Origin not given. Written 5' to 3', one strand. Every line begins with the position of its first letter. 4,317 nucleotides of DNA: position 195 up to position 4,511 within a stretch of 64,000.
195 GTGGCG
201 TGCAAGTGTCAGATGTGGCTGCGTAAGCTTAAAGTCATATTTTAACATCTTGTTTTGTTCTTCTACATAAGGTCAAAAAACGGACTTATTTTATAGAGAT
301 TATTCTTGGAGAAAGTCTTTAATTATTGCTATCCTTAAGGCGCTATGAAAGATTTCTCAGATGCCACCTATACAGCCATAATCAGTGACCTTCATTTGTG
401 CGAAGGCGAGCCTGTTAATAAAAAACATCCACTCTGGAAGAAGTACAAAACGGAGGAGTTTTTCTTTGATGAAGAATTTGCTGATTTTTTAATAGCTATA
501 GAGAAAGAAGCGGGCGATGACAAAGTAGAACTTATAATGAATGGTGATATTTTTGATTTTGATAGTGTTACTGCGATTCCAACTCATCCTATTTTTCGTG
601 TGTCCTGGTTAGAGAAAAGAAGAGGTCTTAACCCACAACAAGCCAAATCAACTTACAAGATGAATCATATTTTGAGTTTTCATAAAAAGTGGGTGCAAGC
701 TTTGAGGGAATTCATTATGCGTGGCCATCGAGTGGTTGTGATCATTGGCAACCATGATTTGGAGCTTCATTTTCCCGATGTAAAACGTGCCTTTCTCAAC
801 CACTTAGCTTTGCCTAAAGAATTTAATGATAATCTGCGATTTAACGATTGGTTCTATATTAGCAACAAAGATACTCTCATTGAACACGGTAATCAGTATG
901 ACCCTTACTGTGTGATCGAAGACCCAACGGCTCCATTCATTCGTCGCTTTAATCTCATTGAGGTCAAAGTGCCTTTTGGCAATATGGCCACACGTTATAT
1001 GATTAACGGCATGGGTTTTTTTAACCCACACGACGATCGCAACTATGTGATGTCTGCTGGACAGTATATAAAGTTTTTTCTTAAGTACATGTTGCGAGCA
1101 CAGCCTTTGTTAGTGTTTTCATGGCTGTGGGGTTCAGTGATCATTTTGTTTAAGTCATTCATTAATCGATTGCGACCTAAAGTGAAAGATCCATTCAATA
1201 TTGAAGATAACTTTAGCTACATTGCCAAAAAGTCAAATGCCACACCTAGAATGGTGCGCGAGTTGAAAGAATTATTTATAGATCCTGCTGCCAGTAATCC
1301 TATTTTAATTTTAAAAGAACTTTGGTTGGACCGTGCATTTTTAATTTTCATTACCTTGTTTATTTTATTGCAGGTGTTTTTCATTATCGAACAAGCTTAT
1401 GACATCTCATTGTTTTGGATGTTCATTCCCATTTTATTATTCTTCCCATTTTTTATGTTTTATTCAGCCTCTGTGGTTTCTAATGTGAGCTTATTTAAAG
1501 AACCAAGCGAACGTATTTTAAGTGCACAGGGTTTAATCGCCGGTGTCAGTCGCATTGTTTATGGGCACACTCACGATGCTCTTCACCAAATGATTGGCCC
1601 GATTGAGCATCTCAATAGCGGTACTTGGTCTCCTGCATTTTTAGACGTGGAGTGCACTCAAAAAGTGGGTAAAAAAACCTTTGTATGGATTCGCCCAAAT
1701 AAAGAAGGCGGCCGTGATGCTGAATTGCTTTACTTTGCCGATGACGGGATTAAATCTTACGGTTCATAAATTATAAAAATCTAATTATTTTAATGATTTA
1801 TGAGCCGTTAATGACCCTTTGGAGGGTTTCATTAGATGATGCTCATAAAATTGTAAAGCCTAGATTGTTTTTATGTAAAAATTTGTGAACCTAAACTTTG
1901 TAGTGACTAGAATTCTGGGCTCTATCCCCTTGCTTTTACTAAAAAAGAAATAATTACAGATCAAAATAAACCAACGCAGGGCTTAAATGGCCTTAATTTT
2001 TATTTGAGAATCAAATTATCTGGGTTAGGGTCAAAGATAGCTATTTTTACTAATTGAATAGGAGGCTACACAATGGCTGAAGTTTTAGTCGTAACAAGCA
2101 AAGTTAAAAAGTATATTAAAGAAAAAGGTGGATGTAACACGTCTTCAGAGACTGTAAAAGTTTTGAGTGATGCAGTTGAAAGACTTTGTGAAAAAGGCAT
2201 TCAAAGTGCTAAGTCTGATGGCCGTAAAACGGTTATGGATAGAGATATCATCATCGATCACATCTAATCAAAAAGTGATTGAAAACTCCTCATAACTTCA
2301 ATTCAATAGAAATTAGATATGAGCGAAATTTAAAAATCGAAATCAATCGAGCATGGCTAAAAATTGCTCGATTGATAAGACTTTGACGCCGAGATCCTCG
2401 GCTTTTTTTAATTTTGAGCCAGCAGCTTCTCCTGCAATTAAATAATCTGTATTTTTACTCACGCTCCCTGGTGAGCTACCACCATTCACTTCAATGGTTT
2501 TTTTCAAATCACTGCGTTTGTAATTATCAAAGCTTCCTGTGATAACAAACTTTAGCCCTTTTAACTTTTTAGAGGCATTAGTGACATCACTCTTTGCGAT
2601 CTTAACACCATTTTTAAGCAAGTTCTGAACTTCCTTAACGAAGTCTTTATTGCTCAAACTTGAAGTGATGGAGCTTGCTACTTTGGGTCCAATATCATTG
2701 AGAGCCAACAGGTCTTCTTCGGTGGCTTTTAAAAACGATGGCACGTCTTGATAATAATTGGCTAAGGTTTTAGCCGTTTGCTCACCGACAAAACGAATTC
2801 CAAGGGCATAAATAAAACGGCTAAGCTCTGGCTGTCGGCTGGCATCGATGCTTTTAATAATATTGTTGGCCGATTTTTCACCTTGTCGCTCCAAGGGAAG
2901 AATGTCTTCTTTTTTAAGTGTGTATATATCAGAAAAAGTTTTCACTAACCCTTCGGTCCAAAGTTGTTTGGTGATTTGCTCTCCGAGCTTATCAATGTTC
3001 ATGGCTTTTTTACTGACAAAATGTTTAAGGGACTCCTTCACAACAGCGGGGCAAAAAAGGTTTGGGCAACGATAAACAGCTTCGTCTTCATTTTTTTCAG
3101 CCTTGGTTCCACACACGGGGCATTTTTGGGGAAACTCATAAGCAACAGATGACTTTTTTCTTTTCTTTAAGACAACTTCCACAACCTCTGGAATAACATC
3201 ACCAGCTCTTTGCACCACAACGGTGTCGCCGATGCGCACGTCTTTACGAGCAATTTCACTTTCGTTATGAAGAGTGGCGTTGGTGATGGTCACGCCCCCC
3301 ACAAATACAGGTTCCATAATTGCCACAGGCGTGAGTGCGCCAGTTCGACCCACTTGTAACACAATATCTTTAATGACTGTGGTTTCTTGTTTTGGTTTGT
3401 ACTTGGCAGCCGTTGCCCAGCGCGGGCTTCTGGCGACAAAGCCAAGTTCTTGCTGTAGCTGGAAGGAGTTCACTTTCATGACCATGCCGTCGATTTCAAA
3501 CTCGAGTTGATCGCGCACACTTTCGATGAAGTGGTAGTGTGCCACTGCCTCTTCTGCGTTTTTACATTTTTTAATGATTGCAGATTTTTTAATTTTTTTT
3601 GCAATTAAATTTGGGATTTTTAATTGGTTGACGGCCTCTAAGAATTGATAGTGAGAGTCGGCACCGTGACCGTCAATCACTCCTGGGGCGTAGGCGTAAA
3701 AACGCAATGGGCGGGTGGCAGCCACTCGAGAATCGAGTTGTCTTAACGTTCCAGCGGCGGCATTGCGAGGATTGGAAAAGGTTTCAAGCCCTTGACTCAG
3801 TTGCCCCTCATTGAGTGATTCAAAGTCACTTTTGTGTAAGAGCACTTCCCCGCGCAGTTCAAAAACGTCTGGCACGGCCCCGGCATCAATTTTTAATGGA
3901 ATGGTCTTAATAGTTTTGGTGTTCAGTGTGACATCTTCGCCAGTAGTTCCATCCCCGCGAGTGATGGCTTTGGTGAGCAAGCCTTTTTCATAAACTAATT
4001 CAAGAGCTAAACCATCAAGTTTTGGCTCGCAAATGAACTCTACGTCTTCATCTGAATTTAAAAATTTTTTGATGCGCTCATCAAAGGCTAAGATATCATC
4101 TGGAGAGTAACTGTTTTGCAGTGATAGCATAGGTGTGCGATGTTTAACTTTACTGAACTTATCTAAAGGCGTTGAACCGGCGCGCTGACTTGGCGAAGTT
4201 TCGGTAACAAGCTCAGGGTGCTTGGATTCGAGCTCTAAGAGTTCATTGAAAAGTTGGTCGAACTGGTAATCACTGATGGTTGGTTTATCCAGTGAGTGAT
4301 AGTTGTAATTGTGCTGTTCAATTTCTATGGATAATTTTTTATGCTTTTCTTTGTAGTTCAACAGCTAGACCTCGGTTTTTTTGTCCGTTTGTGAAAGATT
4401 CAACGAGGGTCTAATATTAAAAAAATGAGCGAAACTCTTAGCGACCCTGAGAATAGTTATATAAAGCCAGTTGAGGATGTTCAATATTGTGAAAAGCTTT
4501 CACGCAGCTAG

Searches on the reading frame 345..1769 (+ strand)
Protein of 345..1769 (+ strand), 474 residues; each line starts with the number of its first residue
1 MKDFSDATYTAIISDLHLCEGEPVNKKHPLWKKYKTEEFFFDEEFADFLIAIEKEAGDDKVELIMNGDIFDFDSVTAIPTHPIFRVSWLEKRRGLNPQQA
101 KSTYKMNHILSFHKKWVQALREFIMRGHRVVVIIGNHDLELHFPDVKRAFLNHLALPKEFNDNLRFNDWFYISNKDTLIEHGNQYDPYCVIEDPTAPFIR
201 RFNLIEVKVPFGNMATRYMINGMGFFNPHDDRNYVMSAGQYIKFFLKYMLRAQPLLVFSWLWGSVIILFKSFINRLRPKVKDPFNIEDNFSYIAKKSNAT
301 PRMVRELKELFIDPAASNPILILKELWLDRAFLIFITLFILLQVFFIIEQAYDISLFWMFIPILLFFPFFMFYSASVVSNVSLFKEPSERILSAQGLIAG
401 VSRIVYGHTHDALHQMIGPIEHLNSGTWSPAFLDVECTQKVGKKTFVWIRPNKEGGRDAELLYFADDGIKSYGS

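Call 57: search_protein_families(library=pfam, proteins=[window:345-1769:+], max_evalue=0.00001)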
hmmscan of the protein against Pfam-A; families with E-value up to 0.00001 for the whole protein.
window:345-1769:+ (474 aa): 1 family
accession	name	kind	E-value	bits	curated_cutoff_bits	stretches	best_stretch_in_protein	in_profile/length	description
PF00149.33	Metallophos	-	6.2e-08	33.7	21.5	1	11-183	4-116/191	Calcineurin-like phosphoesterase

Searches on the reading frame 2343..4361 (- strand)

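Call 57: search_protein_families(library=pfam, proteins=[window:2343-4361:-], max_evalue=0.00001)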
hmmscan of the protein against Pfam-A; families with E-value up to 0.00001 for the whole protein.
window:2343-4361:- (672 aa): 8 families
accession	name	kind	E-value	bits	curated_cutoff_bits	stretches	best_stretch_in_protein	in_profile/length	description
PF01653.23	DNA_ligase_aden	-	2.6e-88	296.3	27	1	68-324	3-253/253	NAD-dependent DNA ligase adenylation domain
PF03120.22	DNA_ligase_OB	-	7.2e-34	115.9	32.9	1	327-404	1-78/79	NAD-dependent DNA ligase OB-fold domain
PF12826.13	HHH_2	-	1.1e-18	67.6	27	1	515-573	1-59/64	Helix-hairpin-helix motif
PF00533.33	BRCT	-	7.8e-17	61.7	21.3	1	596-670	2-77/78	BRCA1 C Terminus (BRCT) domain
PF03119.21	DNA_ligase_ZBD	-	2.1e-12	47.1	25.8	1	413-439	1-27/27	NAD-dependent DNA ligase C4 zinc finger domain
PF14520.12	HHH_5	-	8.5e-09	36.2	27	0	518-569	3-55/57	Helix-hairpin-helix domain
PF12738.14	PTCB-BRCT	-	1.7e-08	34.8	22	1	608-664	5-61/63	twin BRCT domain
PF22745.1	Nlig-Ia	-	7.7e-08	33.3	27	1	10-54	9-53/92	DNA ligase-like, N-terminal NAD+-binding domain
